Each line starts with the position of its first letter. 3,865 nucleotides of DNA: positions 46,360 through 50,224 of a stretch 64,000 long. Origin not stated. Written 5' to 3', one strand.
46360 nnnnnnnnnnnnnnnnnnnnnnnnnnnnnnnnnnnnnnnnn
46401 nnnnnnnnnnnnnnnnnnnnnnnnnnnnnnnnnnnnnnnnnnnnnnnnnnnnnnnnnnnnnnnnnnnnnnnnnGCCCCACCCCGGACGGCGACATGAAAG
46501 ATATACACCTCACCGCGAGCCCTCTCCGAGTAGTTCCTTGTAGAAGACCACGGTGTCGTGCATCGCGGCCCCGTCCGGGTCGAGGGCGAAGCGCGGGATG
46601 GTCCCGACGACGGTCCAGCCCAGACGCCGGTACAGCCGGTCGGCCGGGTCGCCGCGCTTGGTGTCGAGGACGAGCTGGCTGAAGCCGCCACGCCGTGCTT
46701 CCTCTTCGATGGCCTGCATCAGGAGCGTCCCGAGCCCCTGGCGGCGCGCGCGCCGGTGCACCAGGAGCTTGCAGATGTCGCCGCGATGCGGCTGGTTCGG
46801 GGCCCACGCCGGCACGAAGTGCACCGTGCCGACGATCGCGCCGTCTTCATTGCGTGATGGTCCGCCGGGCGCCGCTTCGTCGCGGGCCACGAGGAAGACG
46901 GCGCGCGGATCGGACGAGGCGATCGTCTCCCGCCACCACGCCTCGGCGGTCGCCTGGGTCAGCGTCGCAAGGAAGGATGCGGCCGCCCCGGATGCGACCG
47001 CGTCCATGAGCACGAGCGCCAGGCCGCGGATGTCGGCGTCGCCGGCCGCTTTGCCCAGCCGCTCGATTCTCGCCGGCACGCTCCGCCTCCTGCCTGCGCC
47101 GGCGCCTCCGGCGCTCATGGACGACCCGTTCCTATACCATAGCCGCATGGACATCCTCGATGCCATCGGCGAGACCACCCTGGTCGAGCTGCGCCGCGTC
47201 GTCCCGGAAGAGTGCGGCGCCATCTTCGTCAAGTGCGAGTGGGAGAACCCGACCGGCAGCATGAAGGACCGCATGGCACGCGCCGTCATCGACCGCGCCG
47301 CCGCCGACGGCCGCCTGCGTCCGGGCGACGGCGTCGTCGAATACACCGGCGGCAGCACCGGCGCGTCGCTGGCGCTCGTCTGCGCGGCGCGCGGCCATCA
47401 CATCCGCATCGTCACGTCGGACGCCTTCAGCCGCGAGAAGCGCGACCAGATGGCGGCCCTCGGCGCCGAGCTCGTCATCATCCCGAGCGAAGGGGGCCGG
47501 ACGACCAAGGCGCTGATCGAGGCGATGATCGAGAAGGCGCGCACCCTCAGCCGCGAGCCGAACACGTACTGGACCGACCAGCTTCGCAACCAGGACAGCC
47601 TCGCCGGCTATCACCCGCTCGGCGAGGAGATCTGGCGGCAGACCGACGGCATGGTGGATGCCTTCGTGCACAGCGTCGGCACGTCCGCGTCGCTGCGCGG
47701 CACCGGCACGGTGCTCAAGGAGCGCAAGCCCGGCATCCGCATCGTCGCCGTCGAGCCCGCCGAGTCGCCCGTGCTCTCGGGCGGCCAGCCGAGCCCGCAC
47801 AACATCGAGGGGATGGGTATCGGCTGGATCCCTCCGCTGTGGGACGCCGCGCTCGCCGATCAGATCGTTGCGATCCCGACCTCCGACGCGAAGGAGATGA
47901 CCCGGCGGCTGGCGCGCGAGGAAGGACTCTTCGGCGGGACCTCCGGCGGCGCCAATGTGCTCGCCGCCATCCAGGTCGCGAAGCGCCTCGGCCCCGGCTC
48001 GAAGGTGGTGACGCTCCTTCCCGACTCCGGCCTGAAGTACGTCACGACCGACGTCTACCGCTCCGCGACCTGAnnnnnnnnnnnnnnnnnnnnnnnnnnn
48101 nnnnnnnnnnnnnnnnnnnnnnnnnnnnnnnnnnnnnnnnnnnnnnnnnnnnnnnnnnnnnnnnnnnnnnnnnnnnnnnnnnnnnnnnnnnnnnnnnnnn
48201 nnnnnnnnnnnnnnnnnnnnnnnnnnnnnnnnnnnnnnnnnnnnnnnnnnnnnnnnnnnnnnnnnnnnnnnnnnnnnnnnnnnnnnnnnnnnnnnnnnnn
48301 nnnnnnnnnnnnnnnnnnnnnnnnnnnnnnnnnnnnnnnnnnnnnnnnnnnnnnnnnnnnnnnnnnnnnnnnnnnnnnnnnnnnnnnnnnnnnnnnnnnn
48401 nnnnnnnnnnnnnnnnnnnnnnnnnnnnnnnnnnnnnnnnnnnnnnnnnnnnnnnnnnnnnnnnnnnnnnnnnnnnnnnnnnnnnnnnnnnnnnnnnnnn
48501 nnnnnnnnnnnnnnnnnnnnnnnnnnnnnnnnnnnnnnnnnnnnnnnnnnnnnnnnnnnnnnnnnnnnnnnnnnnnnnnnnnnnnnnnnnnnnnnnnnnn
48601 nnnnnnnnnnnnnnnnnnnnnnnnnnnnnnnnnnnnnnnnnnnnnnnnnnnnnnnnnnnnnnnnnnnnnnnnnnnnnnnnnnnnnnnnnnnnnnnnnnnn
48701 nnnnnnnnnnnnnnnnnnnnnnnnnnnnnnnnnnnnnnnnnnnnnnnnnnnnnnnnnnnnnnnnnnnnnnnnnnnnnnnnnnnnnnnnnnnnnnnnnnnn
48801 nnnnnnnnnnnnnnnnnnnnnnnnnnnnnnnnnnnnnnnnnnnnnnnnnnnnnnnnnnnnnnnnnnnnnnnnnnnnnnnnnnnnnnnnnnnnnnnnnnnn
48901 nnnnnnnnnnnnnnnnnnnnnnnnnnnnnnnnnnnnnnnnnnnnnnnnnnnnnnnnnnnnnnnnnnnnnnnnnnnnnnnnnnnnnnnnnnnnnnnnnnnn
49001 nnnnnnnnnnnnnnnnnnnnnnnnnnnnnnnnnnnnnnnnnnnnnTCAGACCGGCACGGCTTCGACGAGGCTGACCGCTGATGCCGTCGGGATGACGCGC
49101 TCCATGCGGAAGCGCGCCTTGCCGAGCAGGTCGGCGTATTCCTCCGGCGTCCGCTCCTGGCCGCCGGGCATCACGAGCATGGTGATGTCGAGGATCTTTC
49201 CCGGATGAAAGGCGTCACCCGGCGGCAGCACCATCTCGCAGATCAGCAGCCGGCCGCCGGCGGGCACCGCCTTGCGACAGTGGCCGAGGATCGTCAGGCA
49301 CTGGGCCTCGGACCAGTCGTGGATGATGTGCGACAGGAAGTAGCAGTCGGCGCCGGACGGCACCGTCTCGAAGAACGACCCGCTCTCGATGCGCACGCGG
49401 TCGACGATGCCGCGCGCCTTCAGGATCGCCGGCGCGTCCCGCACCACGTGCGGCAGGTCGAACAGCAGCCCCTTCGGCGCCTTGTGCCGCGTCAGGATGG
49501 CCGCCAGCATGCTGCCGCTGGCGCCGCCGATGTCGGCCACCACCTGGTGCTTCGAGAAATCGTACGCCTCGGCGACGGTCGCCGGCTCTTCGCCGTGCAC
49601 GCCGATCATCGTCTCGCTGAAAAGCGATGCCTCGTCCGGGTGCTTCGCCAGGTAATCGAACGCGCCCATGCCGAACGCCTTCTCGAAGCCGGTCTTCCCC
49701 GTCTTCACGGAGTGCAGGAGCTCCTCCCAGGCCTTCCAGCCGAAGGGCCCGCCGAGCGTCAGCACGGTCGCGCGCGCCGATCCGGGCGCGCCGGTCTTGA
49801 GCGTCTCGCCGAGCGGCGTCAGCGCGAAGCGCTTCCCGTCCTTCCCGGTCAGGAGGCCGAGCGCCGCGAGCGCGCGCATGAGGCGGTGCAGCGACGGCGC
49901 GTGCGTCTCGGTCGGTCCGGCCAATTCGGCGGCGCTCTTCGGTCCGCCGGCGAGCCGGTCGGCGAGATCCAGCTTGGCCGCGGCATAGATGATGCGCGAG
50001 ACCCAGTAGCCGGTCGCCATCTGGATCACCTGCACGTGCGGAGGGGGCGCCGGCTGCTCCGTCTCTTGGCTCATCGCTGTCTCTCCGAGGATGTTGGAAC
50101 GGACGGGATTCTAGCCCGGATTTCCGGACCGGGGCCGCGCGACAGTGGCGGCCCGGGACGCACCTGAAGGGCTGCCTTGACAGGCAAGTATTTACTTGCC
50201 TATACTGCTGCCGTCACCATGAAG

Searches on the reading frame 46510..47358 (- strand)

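Call 71: search_protein_families(library=pfam, proteins=[window:46510-47358:-], max_evalue=0.0001)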
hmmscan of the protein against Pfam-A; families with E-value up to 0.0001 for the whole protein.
window:46510-47358:- (282 aa): 4 families
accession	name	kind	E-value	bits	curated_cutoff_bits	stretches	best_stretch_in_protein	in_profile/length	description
PF00583.31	Acetyltransf_1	-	6.3e-16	59.1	20.7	1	142-248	9-116/116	Acetyltransferase (GNAT) family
PF13508.13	Acetyltransf_7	-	1.2e-11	45.3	27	1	154-249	4-83/84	Acetyltransferase (GNAT) domain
PF08445.16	FR47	-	5.9e-08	33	22.1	1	184-250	14-79/86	FR47-like protein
PF13673.13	Acetyltransf_10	-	7e-08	32.9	23.6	1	191-252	50-111/128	Acetyltransferase (GNAT) domain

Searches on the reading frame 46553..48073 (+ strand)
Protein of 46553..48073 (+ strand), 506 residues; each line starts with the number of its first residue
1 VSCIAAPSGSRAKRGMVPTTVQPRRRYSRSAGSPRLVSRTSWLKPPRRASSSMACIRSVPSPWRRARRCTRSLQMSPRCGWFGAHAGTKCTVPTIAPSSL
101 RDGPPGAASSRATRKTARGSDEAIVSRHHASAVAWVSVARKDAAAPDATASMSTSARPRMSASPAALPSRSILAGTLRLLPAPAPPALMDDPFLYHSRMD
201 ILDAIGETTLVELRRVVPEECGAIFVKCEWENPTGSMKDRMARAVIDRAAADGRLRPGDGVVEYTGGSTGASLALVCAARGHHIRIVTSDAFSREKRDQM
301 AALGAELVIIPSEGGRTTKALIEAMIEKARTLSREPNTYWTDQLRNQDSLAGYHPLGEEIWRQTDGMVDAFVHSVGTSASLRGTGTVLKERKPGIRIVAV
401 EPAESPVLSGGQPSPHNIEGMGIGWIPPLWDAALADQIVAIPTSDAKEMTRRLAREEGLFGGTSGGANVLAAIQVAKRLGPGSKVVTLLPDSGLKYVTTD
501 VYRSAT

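Call 72: search_protein_families(library=pfam, proteins=[window:46553-48073:+], max_evalue=0.0001)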
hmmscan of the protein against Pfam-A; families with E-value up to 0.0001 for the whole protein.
window:46553-48073:+ (506 aa): 1 family
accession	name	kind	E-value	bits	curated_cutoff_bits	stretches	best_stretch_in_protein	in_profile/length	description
PF00291.31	PALP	-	2.7e-68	230.9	35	1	201-491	1-295/295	Pyridoxal-phosphate dependent enzyme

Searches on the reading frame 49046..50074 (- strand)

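Call 47: search_protein_families(library=pfam, proteins=[window:49046-50074:-], max_evalue=0.001)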
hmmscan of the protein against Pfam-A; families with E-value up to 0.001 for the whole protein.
window:49046-50074:- (342 aa): 3 families
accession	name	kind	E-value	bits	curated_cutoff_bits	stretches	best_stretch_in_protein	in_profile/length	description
PF00891.24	Methyltransf_2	-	2.5e-48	164.7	22.3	1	116-323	1-210/210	O-methyltransferase domain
PF08100.18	Dimerisation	-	1.2e-15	57.5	25.6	1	13-92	6-90/93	O-methyltransferase dimerisation domain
PF25213.1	HVO_A0261_N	-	5.2e-05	23.5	35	1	32-91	11-69/86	HVO_A0261 N-terminal domain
